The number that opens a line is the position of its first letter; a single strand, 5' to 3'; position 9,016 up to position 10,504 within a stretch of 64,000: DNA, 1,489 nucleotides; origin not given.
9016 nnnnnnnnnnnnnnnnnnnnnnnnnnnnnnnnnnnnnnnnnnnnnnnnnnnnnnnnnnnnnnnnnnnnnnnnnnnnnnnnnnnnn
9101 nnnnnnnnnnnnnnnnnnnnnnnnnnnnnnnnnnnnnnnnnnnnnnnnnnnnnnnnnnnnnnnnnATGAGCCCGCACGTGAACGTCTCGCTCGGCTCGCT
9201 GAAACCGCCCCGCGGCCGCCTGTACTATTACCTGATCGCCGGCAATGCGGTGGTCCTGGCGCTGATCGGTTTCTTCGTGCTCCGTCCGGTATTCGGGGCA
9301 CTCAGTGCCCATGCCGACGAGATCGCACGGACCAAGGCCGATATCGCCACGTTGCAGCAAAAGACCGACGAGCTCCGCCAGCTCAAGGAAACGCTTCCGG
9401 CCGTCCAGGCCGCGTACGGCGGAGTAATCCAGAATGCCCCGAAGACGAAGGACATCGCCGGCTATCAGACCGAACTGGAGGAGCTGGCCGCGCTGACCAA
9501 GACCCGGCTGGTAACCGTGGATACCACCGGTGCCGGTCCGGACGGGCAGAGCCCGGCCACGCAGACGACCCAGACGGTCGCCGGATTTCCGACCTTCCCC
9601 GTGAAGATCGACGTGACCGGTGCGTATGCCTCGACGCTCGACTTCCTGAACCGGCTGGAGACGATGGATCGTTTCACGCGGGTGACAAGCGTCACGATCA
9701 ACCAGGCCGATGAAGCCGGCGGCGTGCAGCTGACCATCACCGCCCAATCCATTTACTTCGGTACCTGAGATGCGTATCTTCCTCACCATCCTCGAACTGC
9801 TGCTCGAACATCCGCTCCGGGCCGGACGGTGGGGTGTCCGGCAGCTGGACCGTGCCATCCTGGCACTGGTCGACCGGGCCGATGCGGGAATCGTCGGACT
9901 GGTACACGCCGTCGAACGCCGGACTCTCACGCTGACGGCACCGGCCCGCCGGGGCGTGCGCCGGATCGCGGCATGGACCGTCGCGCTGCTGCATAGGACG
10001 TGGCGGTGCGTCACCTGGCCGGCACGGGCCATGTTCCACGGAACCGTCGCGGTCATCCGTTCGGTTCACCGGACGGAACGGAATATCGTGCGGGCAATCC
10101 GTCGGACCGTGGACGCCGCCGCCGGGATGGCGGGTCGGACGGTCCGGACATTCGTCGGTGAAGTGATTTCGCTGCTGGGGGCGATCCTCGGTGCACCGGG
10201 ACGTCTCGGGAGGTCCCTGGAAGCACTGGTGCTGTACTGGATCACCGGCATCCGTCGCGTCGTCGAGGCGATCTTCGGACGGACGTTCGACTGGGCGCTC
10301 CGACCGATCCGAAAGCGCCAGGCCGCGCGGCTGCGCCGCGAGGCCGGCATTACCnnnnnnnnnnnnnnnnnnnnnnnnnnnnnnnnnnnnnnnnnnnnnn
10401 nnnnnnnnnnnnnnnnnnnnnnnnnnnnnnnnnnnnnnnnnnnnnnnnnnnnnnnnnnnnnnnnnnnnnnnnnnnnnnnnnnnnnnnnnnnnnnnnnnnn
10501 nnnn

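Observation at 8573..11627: Orphan PilN/PilO-like pair fused to an Arg-rich polytopic membrane protein gene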

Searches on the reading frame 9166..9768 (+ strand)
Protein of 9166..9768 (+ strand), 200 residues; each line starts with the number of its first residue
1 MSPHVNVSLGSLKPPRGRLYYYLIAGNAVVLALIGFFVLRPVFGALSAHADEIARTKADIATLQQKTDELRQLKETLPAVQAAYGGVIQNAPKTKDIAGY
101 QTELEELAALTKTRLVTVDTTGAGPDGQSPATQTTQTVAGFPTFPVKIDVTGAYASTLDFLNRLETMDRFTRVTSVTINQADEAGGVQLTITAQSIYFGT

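Call 3: search_protein_families(library=pfam, proteins=[window:9166-9768:+], max_evalue=1)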
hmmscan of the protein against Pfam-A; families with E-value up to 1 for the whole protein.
window:9166-9768:+ (200 aa): 7 families
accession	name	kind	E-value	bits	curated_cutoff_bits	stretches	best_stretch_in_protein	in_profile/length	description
PF04350.18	PilO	-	2.7e-10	41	22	1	49-193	4-136/145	Pilus assembly protein, PilO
PF04612.17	T2SSM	-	1.2e-06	29.3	27.8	1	24-98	21-97/160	Type II secretion system (T2SS), protein M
PF16888.10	YwqH-like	-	0.0085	16.8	33.7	1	51-82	10-41/123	YwqH-like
PF11336.14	DUF3138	-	0.031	13.4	27.3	1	41-90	15-63/525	Protein of unknown function (DUF3138)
PF04977.20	DivIC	-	0.035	14.4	28.9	1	32-75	5-48/80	Septum formation initiator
PF19370.4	DUF5945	-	0.11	13.4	24.2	0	50-74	86-110/130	Family of unknown function (DUF5945)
PF21097.3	SR_plectin_7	-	0.25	12.2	27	1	51-105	37-91/116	Spectrin repeat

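Call 4: search_protein_families(library=ncbifam, proteins=[window:9166-9768:+], max_evalue=1)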
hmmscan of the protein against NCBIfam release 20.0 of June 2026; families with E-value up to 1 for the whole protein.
window:9166-9768:+ (200 aa): 2 families
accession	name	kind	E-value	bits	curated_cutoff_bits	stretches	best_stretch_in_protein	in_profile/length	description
NF040576.1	T2SS_GspM_XpsM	equivalog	7.6e-09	35.5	60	1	28-184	9-156/180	type II secretion system protein GspM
TIGR03142.1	cytochro_ccmI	equivalog_domain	0.14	12.4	29.3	1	28-74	7-52/118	c-type cytochrome biogenesis protein CcmI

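Call 83: search_protein_families(library=padloc, proteins=[window:9166-9768:+], max_evalue=0.01)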
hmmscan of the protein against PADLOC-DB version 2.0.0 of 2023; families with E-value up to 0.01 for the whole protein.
window:9166-9768:+ (200 aa): 0 families

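Call 84: search_protein_families(library=phrogs, proteins=[window:9166-9768:+], max_evalue=0.01)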
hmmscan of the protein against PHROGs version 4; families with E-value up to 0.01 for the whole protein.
window:9166-9768:+ (200 aa): 0 families

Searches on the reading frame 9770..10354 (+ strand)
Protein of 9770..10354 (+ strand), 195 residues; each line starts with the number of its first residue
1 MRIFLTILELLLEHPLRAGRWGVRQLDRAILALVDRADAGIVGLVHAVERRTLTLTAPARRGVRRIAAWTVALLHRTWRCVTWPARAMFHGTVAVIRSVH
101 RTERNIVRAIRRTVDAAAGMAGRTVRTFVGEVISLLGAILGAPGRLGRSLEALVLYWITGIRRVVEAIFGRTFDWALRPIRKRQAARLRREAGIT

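Call 14: search_protein_families(library=pfam, proteins=[window:9770-10354:+], max_evalue=10)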
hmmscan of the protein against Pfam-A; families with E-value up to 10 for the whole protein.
window:9770-10354:+ (195 aa): 0 families
